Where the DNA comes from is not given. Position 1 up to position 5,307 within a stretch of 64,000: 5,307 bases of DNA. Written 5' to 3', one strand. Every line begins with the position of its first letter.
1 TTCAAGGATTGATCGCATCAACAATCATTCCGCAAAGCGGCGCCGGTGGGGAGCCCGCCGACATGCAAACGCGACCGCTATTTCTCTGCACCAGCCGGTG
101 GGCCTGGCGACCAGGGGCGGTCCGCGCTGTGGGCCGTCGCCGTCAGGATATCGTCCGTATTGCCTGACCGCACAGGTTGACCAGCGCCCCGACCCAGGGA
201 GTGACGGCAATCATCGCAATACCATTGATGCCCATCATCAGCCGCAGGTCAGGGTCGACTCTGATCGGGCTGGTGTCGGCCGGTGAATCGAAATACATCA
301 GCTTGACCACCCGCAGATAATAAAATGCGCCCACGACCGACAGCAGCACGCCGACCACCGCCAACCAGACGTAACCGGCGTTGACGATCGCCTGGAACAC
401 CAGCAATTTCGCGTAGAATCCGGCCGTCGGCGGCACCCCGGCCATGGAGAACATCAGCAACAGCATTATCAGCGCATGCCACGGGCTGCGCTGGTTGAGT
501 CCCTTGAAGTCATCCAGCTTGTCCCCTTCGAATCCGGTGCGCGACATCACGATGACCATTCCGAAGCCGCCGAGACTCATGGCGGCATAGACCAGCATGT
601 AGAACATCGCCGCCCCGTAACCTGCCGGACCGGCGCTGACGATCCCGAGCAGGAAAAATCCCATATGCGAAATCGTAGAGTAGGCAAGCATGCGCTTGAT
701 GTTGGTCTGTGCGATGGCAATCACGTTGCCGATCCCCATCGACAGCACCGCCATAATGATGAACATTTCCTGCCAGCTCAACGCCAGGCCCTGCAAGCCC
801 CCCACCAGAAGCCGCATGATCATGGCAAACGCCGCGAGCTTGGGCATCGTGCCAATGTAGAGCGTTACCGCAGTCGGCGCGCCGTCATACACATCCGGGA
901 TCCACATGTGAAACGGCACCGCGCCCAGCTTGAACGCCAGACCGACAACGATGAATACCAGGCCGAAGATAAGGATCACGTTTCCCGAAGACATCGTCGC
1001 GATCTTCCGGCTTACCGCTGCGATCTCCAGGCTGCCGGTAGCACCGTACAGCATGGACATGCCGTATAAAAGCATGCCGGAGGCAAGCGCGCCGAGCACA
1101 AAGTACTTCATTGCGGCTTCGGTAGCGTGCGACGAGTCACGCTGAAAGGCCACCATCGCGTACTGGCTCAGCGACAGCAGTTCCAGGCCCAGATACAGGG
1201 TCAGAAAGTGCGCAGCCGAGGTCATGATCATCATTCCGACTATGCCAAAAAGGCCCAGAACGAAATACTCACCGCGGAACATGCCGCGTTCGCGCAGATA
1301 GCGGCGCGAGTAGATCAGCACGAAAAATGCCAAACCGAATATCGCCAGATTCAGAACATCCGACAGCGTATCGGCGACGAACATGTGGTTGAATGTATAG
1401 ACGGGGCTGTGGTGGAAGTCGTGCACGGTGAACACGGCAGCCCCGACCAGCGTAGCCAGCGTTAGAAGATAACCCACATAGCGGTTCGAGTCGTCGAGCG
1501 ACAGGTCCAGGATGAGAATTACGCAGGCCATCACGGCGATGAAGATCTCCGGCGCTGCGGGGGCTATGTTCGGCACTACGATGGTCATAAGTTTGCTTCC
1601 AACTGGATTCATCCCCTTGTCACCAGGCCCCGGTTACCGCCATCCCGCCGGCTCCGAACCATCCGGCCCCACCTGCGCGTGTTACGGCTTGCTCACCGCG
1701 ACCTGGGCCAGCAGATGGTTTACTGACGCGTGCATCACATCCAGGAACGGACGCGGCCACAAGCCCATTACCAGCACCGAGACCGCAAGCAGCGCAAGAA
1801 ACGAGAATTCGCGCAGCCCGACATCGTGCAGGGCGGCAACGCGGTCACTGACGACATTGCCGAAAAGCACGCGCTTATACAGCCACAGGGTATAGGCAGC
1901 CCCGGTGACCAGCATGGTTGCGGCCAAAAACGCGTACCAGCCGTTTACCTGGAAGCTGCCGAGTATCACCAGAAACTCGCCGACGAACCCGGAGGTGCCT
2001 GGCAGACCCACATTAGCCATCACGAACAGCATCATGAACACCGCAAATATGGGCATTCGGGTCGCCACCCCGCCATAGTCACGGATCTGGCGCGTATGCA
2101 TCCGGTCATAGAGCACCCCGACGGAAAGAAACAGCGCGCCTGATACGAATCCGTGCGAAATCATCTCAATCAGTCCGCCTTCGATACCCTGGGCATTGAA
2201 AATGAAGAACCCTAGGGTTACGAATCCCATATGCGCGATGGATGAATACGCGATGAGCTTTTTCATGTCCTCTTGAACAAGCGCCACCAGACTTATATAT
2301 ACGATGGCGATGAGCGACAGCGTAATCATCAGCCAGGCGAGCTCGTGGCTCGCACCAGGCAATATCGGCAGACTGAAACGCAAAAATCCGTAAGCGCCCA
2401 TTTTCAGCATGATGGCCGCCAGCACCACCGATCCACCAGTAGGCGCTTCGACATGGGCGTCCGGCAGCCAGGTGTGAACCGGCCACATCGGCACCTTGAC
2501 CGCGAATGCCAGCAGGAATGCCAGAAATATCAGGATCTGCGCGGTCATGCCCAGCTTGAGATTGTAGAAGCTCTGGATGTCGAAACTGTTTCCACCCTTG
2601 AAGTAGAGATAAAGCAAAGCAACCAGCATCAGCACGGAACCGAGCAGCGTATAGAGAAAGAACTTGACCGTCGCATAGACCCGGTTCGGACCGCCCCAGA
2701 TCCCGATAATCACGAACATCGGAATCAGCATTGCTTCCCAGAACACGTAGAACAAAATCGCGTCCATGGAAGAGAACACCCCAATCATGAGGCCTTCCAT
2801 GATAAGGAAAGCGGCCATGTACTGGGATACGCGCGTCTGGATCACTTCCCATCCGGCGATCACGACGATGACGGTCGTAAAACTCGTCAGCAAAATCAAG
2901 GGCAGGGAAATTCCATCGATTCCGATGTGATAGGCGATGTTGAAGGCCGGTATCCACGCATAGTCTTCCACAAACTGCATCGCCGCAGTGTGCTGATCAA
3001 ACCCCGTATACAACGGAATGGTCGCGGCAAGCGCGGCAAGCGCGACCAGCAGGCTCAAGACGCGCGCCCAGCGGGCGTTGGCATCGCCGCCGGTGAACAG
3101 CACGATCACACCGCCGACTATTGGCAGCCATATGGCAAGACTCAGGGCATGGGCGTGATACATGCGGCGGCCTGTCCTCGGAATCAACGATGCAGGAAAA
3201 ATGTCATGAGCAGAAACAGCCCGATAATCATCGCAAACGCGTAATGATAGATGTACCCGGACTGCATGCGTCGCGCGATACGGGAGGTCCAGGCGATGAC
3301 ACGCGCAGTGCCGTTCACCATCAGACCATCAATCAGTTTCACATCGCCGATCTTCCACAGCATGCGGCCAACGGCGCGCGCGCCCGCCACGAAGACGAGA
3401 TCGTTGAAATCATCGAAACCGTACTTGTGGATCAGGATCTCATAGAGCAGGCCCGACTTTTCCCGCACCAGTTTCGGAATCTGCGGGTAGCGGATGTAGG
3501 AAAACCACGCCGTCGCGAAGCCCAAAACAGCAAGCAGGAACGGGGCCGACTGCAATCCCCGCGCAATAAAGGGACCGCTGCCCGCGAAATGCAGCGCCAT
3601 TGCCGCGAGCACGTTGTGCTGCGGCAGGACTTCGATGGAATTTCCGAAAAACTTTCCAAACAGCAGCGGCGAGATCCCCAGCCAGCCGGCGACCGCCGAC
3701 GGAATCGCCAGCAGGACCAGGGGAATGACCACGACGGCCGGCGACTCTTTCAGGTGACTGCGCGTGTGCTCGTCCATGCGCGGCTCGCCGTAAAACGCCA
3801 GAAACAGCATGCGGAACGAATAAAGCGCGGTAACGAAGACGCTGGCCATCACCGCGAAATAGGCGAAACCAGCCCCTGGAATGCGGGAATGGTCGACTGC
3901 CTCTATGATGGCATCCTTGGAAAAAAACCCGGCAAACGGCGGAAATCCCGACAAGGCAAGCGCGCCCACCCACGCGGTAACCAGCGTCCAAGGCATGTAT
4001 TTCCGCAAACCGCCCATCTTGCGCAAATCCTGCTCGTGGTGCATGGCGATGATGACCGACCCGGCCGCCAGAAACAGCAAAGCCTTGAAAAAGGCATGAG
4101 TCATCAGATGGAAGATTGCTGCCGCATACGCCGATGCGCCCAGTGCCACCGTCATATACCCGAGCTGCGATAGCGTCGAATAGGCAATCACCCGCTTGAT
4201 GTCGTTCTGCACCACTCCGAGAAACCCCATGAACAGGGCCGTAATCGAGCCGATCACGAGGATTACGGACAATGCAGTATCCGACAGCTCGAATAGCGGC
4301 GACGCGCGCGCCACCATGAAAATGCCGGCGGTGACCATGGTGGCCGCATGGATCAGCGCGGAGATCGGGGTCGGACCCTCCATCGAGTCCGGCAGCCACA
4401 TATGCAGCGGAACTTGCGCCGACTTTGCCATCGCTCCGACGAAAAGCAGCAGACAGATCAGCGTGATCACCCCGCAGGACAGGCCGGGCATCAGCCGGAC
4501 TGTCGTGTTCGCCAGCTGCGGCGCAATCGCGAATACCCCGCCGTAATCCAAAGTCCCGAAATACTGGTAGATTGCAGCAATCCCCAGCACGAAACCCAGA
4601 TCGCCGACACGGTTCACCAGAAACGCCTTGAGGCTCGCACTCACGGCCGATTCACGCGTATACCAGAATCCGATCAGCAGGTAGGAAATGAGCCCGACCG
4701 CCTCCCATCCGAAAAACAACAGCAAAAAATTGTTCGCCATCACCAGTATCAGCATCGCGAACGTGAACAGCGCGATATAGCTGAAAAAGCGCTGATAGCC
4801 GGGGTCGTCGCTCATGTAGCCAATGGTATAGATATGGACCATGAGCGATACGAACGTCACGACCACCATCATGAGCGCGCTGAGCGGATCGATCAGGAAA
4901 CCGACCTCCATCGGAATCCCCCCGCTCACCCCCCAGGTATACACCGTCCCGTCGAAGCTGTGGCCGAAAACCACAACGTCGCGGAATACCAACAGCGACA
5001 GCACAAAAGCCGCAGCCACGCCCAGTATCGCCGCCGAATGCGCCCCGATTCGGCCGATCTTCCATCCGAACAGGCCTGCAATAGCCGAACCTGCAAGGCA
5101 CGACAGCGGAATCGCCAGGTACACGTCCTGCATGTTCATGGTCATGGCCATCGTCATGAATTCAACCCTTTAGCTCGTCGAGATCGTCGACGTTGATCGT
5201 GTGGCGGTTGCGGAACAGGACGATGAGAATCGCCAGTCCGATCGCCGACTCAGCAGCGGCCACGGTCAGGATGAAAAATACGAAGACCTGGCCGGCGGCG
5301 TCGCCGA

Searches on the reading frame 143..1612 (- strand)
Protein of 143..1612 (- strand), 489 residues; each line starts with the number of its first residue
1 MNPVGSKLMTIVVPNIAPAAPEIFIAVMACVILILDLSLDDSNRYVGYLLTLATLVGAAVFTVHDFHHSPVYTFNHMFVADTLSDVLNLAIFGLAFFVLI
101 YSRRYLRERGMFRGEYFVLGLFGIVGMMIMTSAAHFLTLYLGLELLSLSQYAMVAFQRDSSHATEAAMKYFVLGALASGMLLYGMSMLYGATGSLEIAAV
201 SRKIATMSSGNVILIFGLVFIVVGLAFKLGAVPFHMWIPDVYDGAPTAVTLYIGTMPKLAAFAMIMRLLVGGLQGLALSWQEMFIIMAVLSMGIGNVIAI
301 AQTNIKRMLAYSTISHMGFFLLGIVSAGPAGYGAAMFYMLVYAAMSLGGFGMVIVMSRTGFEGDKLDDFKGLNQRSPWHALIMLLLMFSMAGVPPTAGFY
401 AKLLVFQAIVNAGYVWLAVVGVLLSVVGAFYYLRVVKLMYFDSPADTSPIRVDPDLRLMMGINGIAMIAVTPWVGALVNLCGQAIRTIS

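Call 61: search_protein_families(library=ncbifam, proteins=[window:143-1612:-], max_evalue=1e-10)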
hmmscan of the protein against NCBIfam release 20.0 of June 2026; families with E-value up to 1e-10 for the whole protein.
window:143-1612:- (489 aa): 69 families (the best 25 are shown)
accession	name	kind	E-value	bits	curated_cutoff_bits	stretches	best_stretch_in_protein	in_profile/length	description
NF004442.0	PRK05777.1-5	equivalog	2e-210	699.9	523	1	10-487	2-480/483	NADH-quinone oxidoreductase subunit NuoN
NF004440.0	PRK05777.1-3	equivalog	1e-141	473.1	519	1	12-486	4-474/477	NADH-quinone oxidoreductase subunit NuoN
TIGR01770.1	NDH_I_N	subfamily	9.8e-139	463.4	332.6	1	18-446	3-442/472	NADH-quinone oxidoreductase subunit NuoN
NF004441.0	PRK05777.1-4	equivalog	3.3e-108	362.6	477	1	107-463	138-496/524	NADH-quinone oxidoreductase subunit NuoN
NF002701.0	PRK02504.1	equivalog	8.1e-99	331.4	569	1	19-454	15-449/513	NAD(P)H-quinone oxidoreductase subunit N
NF004446.0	PRK05777.2-4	equivalog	5.1e-88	296.4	590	1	19-470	14-480/502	NADH-quinone oxidoreductase subunit NuoN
NF004444.0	PRK05777.2-2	equivalog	8.1e-84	282.4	496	1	15-482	13-488/496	NADH-quinone oxidoreductase subunit NuoN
NF004443.0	PRK05777.2-1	equivalog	5.2e-77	260.1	626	1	20-472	15-481/506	NADH-quinone oxidoreductase subunit NuoN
NF004439.0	PRK05777.1-1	equivalog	1.7e-75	254.8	531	1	23-447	14-440/485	NADH-quinone oxidoreductase subunit NuoN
NF004447.0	PRK05777.2-5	equivalog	5.4e-72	243.3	547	1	21-450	6-432/458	NADH-quinone oxidoreductase subunit NuoN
NF004445.0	PRK05777.2-3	equivalog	8.9e-72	242.6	408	1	19-446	10-437/475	NADH-quinone oxidoreductase subunit NuoN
NF004448.0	PRK05777.2-6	equivalog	8e-53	180.1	869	1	73-447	70-449/492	NADH-quinone oxidoreductase subunit NuoN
NF006241.0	PRK08377.1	equivalog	1.3e-52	179.5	645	1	81-446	77-437/494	NADH dehydrogenase subunit N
NF006240.0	PRK08376.1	subfamily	3.6e-52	178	662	1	70-468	78-484/521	putative monovalent cation/H+ antiporter subunit D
NF006419.0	PRK08668.1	equivalog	1.4e-49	169.4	617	1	43-442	25-433/613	NADH dehydrogenase subunit M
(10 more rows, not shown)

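Call 73: search_protein_families(library=ncbifam, proteins=[L103:4330-4722:+, L103:19967-20395:+], max_evalue=0.00001)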
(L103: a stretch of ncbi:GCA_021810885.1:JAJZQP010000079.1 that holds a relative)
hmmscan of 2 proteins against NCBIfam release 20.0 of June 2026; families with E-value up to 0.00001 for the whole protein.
L103:4330-4722:+ (130 aa): 0 families

L103:19967-20395:+ (142 aa): 2 families
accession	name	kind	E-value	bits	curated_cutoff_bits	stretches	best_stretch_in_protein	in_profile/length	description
NF001195.0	PRK00162.1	equivalog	6.1e-09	36.1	102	1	82-118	59-95/108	thiosulfate sulfurtransferase GlpE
NF006444.0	PRK08762.1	equivalog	1.5e-07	30.4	449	1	8-117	16-105/387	molybdopterin-synthase adenylyltransferase MoeB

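Call 93: search_protein_families(library=pfam, proteins=[L103:18531-18779:+, L103:4330-4722:+], max_evalue=0.05)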
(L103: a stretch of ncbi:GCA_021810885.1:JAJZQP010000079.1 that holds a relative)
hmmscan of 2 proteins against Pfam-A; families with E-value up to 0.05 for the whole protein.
L103:18531-18779:+ (82 aa): 0 families

L103:4330-4722:+ (130 aa): 0 families

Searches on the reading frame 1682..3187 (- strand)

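Call 61: search_protein_families(library=ncbifam, proteins=[window:1682-3187:-], max_evalue=1e-10)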
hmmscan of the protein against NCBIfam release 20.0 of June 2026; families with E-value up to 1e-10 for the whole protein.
window:1682-3187:- (501 aa): 70 families (the best 25 are shown)
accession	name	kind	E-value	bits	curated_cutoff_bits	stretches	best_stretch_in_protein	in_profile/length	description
NF004501.0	PRK05846.1-5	subfamily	5e-251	833.6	598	1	11-500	3-491/492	NADH-quinone oxidoreductase subunit M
NF004499.0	PRK05846.1-3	equivalog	1.6e-196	654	585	1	12-497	4-489/502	NADH-quinone oxidoreductase subunit M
TIGR01972.1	NDH_I_M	subfamily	3.5e-191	636.1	263.8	1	15-496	1-486/486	NADH-quinone oxidoreductase subunit M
NF004505.0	PRK05846.2-5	equivalog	9.8e-150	499.6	700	1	13-496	3-485/508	NADH-quinone oxidoreductase subunit M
NF004500.0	PRK05846.1-4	equivalog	1.4e-145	485.9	550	1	10-499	2-509/525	NADH-quinone oxidoreductase subunit M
NF004506.0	PRK05846.2-6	equivalog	3.2e-143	478.6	789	1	14-494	6-491/493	NADH-quinone oxidoreductase subunit M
NF004504.0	PRK05846.2-3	equivalog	8.9e-126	420.8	785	1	15-487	12-488/499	NADH-quinone oxidoreductase subunit M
NF004498.0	PRK05846.1-1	equivalog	1.5e-114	383.6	614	1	16-492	4-496/509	NADH-quinone oxidoreductase subunit M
NF009212.0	PRK12561.1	subfamily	1.7e-114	383.5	645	1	13-498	7-501/531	NAD(P)H-quinone oxidoreductase subunit 4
NF002713.0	PRK02546.1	subfamily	1.5e-106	357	827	1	14-496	10-502/533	NAD(P)H-quinone oxidoreductase subunit 4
NF005060.0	PRK06473.1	equivalog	3.6e-106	355.8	747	1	15-496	2-485/500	NADH-quinone oxidoreductase subunit M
NF005611.0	PRK07363.1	equivalog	4.8e-86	289.3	764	1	15-497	2-486/501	NADH-quinone oxidoreductase subunit M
NF004503.0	PRK05846.2-2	subfamily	1.4e-72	245.5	720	1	20-488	8-485/490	NADH-quinone oxidoreductase subunit M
NF004502.0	PRK05846.2-1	equivalog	1e-69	235.6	791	1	38-482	28-487/500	NADH-quinone oxidoreductase subunit M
NF006419.0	PRK08668.1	equivalog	1e-51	176.5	617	1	14-489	3-478/613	NADH dehydrogenase subunit M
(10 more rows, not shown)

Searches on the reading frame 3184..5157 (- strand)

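Call 61: search_protein_families(library=ncbifam, proteins=[window:3184-5157:-], max_evalue=1e-10)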
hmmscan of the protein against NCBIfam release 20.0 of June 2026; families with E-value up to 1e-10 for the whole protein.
window:3184-5157:- (657 aa): 70 families (the best 25 are shown)
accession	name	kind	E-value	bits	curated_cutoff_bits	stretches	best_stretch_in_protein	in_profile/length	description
NF005141.0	PRK06590.1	equivalog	1.7e-235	783.7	556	1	10-655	2-610/615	NADH-quinone oxidoreductase subunit L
TIGR01974.1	NDH_I_L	subfamily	1.1e-230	767.9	407.5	1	14-654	4-629/630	NADH-quinone oxidoreductase subunit L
NF005626.0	PRK07376.1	equivalog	3.8e-150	501.3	963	2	43-464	44-463/675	NAD(P)H-quinone oxidoreductase subunit 5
NF040617.1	F420_dehyd_FpoL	exception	7.1e-130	434.8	1050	1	9-652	2-660/669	F420H2 dehydrogenase subunit FpoL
NF009288.0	PRK12648.1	equivalog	1.2e-84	285.1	1104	1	16-492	6-469/954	monovalent cation/H+ antiporter subunit A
NF009287.0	PRK12647.1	equivalog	5.5e-84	283.1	937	1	36-502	23-472/773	putative monovalent cation/H+ antiporter subunit A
NF005633.0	PRK07390.1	subfamily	1.6e-81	274.7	676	1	10-655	6-607/613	NAD(P)H-quinone oxidoreductase subunit F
NF009289.0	PRK12649.1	equivalog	3e-80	270.6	1117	1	19-487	14-478/789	putative monovalent cation/H+ antiporter subunit A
NF009284.0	PRK12644.1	equivalog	8.3e-79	265.7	962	1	27-493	15-470/975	Na+/H+ antiporter subunit A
TIGR01960.1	ndhF3_CO2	subfamily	3.9e-77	260.2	588.7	1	8-484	4-464/606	NAD(P)H dehydrogenase, subunit NdhF3 family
NF009285.0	PRK12645.1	equivalog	8.8e-76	255.8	1028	1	81-485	68-484/804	Na+/H+ antiporter subunit A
TIGR00940.1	2a6301s01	subfamily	1.5e-75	255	920.45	1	18-518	7-511/793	monovalent cation:proton antiporter subunit A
NF005097.0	PRK06525.1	equivalog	1.6e-75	254.7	430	1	44-489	29-473/480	hydrogenase 4 subunit D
NF009290.0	PRK12650.1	equivalog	2.6e-72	244.1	980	1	14-491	4-469/966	DUF4040 family protein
NF009286.0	PRK12646.1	equivalog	3.8e-65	220.8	1063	1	81-486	68-485/800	DUF4040 family protein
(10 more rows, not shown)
